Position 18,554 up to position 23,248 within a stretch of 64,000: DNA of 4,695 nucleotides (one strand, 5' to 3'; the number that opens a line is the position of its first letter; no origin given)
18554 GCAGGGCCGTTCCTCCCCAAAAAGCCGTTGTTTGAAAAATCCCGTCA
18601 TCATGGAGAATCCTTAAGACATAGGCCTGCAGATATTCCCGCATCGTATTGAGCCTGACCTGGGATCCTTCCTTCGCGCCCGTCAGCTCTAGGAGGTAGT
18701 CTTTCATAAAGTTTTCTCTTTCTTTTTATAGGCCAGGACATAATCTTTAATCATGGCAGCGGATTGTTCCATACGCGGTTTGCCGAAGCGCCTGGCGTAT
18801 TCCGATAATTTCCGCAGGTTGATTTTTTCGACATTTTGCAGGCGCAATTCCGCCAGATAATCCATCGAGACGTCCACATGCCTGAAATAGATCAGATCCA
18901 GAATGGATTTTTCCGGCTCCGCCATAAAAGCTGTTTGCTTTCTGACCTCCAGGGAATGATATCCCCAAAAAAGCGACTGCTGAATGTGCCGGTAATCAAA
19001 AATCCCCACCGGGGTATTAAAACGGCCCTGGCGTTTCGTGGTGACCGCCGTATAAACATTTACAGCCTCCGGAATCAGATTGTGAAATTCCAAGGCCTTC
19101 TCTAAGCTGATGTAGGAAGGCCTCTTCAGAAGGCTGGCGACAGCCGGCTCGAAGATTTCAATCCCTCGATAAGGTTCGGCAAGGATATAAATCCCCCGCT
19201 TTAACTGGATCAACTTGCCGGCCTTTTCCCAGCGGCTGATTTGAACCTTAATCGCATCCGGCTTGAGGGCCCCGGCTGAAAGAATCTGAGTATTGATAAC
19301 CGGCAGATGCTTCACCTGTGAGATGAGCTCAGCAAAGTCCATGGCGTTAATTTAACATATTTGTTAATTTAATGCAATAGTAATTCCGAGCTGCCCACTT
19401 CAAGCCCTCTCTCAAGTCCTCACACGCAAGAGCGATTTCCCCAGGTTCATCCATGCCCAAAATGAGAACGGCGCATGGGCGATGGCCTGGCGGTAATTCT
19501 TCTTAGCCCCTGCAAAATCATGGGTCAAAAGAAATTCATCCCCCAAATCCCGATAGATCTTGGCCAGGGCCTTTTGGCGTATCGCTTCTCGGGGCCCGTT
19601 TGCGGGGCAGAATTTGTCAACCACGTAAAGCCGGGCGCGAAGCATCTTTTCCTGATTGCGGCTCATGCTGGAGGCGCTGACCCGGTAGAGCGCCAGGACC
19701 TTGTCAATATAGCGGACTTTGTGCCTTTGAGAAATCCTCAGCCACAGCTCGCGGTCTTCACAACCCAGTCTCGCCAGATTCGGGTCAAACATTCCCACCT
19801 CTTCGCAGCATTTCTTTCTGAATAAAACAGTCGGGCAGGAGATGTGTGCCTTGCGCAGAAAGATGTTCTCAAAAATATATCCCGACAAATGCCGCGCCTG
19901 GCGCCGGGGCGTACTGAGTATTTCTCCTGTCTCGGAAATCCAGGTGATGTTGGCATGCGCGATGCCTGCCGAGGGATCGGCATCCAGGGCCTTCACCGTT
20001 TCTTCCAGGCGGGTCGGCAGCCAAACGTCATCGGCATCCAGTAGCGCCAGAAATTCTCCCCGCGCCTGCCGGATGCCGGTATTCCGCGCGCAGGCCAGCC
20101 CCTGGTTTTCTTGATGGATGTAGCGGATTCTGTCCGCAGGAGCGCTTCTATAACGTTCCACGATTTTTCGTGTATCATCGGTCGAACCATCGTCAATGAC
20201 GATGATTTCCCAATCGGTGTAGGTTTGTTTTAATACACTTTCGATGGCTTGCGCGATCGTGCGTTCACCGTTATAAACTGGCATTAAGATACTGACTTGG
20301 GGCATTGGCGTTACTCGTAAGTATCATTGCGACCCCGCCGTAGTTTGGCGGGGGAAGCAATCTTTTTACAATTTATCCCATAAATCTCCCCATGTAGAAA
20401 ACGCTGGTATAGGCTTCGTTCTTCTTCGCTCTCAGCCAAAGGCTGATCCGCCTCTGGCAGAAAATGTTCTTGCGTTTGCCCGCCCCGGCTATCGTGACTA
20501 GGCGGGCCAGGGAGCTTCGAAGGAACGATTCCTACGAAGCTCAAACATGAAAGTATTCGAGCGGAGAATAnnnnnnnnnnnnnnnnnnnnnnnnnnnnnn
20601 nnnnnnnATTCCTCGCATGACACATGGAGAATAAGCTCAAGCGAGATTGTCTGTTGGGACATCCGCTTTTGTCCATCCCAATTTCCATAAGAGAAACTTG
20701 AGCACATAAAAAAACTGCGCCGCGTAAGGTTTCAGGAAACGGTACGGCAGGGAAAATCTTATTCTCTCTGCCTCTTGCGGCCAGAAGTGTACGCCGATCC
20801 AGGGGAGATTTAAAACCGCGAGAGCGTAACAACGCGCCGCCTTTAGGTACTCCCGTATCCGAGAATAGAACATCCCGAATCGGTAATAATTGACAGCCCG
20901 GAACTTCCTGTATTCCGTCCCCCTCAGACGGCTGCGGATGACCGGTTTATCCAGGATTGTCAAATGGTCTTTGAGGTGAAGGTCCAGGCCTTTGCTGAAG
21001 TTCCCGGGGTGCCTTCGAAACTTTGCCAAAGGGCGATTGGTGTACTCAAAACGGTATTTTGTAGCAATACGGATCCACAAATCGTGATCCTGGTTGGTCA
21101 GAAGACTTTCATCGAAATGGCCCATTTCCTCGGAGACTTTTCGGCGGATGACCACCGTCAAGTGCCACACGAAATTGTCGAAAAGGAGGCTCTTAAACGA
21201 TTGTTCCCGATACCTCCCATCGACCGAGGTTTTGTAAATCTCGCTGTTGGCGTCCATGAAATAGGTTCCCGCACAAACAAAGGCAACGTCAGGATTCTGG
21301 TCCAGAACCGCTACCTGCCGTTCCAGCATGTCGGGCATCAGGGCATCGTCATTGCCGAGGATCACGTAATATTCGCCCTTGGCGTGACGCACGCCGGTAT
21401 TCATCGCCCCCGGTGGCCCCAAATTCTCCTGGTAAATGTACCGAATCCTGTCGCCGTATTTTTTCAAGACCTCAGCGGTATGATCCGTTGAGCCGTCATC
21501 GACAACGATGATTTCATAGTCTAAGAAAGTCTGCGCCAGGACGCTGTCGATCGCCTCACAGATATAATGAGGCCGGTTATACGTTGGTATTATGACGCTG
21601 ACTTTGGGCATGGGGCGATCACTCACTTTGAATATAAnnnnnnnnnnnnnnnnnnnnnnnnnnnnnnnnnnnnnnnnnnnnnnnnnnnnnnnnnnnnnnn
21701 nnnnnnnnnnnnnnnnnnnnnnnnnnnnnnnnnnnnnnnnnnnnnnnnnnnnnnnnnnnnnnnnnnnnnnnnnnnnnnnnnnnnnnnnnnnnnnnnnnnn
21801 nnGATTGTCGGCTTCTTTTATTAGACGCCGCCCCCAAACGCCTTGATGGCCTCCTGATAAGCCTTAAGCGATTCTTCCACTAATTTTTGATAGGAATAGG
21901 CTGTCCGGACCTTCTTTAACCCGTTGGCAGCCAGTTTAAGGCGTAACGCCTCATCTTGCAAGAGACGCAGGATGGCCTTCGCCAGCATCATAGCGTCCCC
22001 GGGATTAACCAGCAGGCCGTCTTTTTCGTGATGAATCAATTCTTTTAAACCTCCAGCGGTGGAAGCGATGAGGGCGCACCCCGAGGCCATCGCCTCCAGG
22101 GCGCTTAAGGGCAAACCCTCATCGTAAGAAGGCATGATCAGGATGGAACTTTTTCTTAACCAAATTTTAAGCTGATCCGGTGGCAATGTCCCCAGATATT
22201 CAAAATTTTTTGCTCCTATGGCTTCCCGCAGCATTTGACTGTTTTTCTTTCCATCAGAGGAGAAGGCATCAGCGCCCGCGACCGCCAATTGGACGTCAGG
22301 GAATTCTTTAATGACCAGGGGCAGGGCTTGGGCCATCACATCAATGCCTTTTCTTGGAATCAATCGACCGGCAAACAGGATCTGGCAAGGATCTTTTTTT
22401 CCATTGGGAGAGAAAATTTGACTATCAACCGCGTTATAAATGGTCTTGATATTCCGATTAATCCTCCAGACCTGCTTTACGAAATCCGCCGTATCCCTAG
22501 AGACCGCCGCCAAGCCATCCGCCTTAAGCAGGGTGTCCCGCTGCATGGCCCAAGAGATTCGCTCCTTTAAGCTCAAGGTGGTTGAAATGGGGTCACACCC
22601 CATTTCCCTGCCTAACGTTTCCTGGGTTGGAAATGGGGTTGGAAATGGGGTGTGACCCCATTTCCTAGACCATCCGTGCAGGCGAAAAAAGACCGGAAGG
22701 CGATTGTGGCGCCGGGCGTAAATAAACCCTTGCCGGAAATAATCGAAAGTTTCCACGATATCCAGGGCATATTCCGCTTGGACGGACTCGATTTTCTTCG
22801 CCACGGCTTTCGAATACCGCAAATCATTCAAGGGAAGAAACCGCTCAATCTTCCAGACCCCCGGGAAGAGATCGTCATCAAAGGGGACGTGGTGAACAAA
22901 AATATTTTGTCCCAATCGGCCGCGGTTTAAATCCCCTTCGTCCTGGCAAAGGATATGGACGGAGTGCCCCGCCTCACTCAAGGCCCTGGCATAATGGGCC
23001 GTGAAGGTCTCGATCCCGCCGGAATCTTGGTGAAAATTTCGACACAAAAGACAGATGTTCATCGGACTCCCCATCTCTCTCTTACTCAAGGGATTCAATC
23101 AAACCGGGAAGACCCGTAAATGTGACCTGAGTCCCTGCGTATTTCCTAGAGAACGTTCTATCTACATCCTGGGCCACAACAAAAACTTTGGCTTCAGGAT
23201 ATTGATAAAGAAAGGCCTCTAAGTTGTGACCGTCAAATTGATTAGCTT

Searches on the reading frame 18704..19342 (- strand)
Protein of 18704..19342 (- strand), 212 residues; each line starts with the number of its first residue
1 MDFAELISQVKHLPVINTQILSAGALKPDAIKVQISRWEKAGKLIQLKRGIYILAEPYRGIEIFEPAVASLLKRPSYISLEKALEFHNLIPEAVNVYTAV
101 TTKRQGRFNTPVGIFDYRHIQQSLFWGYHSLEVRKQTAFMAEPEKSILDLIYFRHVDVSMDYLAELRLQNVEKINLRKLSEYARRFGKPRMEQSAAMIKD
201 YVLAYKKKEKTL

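Call 69: search_protein_families(library=pfam, proteins=[window:18704-19342:-], max_evalue=0.001)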
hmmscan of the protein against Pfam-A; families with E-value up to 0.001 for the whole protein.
window:18704-19342:- (212 aa): 1 family
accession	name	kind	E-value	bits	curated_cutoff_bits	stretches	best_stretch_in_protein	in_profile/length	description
PF13338.12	AbiEi_4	-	0.00038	20.9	25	1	34-55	28-49/49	Transcriptional regulator, AbiEi antitoxin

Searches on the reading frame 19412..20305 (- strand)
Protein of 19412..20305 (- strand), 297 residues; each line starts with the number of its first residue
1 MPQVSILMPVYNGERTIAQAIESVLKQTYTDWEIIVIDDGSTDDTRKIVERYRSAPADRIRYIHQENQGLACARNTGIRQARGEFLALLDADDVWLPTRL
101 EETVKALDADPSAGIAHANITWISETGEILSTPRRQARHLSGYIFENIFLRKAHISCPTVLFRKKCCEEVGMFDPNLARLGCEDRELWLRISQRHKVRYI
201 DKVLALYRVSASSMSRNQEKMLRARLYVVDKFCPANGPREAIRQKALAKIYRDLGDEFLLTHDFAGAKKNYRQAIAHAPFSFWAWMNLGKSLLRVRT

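Call 69: search_protein_families(library=pfam, proteins=[window:19412-20305:-], max_evalue=0.001)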
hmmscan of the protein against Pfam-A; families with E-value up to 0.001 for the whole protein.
window:19412-20305:- (297 aa): 4 families
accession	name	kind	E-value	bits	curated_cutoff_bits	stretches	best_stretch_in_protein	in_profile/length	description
PF00535.33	Glycos_transf_2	-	1.4e-41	142.6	23.3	1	5-170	1-167/168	Glycosyl transferase family 2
PF10111.15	Glyco_tranf_2_2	-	3.1e-19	70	27.3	1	5-215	1-223/276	Glycosyltransferase like family 2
PF13641.12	Glyco_tranf_2_3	-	4.1e-18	66.7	27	1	2-198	1-202/230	Glycosyltransferase like family 2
PF13704.12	Glyco_tranf_2_4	-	0.00043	21.1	27.5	0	33-98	21-88/98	Glycosyl transferase family 2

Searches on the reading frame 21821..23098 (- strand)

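Call 69: search_protein_families(library=pfam, proteins=[window:21821-23098:-], max_evalue=0.001)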
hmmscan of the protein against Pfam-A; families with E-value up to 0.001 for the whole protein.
window:21821-23098:- (425 aa): 7 families
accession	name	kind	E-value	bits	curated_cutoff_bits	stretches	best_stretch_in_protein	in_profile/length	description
PF00534.26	Glycos_transf_1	-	4e-36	124.6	26.4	1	229-395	7-171/172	Glycosyl transferases group 1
PF13692.12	Glyco_trans_1_4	-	3.5e-33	115.3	27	1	239-382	3-142/142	Glycosyl transferases group 1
PF20706.3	GT4-conflict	-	1.3e-17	64.4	26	1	230-359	191-324/385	Family 4 Glycosyltransferase in conflict systems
PF13439.12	Glyco_transf_4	-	2.2e-17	64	28.5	1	27-226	2-168/170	Glycosyltransferase Family 4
PF13579.12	Glyco_trans_4_4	-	1.1e-13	52.2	29.7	1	27-222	1-157/158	Glycosyl transferase 4-like domain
PF13524.12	Glyco_trans_1_2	-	3.6e-10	40.4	25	1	264-409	10-141/144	Glycosyl transferase-like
PF13477.12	Glyco_trans_4_2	-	0.00028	21.5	23.4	0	30-104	10-71/139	Glycosyl transferase 4-like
